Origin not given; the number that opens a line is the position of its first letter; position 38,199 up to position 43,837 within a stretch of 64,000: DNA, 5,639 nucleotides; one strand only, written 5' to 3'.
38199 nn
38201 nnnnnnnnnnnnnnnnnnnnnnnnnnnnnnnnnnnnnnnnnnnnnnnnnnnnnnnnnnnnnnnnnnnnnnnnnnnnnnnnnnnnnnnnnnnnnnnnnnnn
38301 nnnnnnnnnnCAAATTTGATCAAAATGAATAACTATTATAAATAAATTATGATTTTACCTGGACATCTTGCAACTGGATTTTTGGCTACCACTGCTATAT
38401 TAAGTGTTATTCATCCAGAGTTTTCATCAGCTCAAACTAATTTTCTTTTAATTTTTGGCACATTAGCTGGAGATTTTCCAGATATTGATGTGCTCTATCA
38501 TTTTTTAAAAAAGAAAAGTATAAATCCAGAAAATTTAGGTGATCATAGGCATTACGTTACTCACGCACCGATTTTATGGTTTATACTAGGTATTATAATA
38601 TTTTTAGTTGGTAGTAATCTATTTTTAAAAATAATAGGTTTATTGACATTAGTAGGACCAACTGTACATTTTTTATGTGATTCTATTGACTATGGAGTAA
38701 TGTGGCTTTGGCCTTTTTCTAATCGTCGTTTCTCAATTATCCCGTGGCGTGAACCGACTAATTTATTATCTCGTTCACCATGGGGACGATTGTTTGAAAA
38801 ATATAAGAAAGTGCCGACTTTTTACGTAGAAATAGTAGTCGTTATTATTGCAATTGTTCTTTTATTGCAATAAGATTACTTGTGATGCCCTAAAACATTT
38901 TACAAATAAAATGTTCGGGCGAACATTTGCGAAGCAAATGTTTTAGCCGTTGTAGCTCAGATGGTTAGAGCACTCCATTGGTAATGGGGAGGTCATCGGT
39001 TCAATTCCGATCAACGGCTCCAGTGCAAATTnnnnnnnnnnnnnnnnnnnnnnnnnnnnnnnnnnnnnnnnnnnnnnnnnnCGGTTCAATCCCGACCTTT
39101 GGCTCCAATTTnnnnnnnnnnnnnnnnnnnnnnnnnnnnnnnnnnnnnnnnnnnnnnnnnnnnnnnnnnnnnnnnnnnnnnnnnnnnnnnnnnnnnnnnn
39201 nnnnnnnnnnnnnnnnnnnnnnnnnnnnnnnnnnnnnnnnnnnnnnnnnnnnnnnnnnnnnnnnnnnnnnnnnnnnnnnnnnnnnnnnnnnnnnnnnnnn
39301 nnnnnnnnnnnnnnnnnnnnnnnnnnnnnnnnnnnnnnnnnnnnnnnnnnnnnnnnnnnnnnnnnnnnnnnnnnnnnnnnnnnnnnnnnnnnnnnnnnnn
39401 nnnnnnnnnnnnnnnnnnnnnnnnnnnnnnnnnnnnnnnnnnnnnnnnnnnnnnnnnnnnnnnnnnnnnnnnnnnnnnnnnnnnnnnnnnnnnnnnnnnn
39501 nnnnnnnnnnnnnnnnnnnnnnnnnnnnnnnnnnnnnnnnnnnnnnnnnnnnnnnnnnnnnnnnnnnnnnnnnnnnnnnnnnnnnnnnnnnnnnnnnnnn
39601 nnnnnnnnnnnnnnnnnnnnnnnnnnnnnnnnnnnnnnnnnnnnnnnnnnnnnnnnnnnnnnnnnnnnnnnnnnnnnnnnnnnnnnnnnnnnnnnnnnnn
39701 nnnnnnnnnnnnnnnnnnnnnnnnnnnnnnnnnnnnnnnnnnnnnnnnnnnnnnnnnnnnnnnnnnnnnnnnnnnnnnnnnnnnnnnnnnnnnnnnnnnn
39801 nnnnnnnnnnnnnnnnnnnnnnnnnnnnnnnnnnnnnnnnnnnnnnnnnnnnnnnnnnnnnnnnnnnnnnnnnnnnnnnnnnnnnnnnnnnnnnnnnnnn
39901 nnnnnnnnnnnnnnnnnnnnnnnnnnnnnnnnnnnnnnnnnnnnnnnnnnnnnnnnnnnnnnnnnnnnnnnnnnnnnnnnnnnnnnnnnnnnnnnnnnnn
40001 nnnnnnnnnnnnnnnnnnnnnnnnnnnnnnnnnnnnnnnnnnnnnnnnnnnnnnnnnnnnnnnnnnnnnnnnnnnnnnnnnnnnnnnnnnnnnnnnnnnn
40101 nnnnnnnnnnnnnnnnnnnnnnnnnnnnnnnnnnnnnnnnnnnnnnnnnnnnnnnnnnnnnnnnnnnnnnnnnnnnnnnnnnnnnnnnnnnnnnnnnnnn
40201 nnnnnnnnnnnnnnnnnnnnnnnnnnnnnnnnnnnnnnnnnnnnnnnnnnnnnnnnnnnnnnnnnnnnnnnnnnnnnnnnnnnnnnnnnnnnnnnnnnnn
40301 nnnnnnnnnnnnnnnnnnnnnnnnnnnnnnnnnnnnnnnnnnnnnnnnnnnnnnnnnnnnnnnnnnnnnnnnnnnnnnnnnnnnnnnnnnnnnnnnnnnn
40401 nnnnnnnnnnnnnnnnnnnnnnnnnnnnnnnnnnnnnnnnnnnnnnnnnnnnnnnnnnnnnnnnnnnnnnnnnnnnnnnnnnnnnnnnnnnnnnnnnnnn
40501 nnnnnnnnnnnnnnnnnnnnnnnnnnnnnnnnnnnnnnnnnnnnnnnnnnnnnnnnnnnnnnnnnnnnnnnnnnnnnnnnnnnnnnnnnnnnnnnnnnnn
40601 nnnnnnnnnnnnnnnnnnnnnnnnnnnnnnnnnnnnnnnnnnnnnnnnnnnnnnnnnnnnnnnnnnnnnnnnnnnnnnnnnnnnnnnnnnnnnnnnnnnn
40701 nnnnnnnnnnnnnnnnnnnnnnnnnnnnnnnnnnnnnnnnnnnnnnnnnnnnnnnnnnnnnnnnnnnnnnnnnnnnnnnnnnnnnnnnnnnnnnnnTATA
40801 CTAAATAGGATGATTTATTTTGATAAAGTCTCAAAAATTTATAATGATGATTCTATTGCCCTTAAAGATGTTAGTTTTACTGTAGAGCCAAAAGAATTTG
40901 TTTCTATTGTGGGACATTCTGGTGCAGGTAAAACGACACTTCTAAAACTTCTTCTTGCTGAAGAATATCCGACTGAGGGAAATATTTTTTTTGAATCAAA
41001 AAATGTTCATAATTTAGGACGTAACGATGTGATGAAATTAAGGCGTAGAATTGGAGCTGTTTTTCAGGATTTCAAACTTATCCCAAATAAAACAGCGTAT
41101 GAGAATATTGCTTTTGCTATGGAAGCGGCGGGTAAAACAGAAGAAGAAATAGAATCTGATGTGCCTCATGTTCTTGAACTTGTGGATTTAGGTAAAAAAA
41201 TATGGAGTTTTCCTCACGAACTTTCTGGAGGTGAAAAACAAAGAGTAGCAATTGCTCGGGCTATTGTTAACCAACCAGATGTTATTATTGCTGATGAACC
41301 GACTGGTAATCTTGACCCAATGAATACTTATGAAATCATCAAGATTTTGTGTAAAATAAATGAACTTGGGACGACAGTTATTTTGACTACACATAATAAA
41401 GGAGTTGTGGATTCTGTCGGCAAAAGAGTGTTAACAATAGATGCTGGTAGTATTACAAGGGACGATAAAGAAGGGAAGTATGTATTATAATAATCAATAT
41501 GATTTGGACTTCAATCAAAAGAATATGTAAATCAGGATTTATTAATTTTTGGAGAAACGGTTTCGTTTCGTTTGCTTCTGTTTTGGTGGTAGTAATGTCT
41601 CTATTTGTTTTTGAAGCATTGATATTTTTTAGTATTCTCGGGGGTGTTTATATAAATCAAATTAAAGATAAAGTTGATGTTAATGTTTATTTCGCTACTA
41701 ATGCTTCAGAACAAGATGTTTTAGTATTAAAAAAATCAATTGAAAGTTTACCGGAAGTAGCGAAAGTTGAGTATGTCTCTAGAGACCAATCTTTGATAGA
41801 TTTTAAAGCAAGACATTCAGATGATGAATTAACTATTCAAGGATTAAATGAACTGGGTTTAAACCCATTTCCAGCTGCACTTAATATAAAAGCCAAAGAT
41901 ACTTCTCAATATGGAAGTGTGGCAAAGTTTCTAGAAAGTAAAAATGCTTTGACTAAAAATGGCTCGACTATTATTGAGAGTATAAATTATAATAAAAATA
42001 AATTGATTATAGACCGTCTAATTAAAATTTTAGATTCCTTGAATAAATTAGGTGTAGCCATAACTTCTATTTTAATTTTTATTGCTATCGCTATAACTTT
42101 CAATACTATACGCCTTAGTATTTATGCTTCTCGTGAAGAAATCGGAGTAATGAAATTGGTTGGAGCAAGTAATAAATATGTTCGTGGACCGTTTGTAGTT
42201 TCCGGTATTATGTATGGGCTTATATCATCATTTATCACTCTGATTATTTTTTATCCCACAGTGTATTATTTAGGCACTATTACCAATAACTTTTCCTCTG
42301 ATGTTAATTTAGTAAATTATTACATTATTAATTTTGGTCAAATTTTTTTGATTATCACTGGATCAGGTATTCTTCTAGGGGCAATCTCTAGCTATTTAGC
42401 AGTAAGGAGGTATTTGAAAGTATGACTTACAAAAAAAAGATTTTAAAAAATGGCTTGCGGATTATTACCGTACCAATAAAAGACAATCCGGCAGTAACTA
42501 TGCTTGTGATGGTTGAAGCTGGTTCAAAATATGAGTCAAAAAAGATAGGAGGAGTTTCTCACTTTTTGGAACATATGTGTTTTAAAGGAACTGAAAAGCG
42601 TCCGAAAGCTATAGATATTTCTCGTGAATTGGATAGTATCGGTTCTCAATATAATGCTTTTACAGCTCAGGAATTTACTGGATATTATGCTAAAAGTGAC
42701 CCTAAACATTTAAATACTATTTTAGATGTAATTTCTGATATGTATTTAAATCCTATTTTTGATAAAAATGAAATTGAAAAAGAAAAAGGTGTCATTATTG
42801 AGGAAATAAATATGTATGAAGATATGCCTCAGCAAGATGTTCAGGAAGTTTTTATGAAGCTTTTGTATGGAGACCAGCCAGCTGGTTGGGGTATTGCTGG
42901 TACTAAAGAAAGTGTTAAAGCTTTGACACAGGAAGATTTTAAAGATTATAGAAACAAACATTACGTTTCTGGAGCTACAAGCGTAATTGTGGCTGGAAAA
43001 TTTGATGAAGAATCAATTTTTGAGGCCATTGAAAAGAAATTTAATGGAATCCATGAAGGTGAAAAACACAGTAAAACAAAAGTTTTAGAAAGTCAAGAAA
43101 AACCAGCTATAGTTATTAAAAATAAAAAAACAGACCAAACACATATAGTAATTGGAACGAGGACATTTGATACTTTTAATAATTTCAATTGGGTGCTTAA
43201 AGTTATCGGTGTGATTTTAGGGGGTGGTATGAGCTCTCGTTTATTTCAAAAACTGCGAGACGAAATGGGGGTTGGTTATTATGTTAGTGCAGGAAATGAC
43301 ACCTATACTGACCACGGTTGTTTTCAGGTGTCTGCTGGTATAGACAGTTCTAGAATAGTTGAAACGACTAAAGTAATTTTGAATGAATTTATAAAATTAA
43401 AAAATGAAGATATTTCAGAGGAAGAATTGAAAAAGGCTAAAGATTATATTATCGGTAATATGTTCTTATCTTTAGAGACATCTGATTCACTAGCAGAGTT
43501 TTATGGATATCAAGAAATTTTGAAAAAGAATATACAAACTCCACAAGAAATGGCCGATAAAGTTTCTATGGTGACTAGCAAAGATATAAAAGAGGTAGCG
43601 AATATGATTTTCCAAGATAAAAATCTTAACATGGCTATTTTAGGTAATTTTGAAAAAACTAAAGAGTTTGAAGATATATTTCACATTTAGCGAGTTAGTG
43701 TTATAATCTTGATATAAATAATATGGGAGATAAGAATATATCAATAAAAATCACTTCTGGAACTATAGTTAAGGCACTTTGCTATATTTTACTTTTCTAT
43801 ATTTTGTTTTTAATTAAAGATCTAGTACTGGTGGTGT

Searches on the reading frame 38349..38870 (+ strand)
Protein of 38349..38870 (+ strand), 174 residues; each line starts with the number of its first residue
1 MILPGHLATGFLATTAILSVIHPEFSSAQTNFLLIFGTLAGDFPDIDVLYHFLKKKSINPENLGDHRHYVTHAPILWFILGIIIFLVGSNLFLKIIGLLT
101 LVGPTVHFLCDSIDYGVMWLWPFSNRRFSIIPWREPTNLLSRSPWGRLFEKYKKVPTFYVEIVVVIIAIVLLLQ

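Call 84: search_protein_families(library=pfam, proteins=[window:38349-38870:+], max_evalue=0.00001)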
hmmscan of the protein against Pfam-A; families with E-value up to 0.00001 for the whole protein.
window:38349-38870:+ (174 aa): 1 family
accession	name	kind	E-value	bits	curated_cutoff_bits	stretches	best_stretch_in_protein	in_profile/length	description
PF04307.19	YdjM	-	2e-17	63.7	29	1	1-170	1-167/176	YdjM inner membrane protein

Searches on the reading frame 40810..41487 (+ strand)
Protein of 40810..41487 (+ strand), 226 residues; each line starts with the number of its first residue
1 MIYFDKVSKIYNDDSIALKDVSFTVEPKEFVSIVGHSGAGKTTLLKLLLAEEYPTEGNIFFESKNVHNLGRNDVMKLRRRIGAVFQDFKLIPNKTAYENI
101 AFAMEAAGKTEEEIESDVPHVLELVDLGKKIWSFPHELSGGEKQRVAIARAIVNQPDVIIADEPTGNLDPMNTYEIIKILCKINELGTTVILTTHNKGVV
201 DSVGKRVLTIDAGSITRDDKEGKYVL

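Call 85: search_protein_families(library=pfam, proteins=[window:40810-41487:+], max_evalue=0.00001)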
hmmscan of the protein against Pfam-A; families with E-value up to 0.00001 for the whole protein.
window:40810-41487:+ (226 aa): 2 families
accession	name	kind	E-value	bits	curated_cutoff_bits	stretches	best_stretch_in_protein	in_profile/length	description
PF00005.33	ABC_tran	-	7.1e-38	130.7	25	1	18-165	1-136/137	ABC transporter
PF13304.12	AAA_21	-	9.7e-10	39.4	27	0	120-201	221-304/304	AAA domain, putative AbiEii toxin, Type IV TA system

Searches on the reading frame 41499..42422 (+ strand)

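Call 85: search_protein_families(library=pfam, proteins=[window:41499-42422:+], max_evalue=0.00001)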
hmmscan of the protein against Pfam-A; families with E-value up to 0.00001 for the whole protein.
window:41499-42422:+ (308 aa): 2 families
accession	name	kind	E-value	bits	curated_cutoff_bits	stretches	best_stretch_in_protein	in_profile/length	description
PF18075.7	FtsX_ECD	-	7.9e-16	58.9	23.5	1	59-148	1-90/96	FtsX extracellular domain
PF02687.27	FtsX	-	9.8e-14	51.9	25.5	1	188-307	3-117/120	FtsX-like permease C-terminal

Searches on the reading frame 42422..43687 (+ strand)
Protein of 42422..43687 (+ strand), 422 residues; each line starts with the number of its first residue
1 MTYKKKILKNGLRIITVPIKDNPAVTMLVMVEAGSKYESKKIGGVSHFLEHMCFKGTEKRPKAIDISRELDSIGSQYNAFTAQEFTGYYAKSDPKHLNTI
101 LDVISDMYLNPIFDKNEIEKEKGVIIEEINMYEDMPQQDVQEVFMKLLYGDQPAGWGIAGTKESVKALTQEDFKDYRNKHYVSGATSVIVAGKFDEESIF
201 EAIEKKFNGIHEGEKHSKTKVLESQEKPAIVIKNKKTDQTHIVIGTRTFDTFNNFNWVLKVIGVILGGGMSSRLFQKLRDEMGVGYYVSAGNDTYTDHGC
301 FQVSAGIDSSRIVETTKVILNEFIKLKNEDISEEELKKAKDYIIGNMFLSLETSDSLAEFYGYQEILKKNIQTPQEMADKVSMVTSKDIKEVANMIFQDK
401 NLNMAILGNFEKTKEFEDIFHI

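Call 85: search_protein_families(library=pfam, proteins=[window:42422-43687:+], max_evalue=0.00001)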
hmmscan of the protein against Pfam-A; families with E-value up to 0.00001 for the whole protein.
window:42422-43687:+ (422 aa): 2 families
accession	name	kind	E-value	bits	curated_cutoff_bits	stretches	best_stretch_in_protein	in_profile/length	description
PF05193.26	Peptidase_M16_C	-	2.7e-38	132.1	23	1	168-341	2-179/181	Peptidase M16 inactive domain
PF00675.25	Peptidase_M16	-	7.4e-38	130.2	22.3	1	20-161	8-148/149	Insulinase (Peptidase family M16)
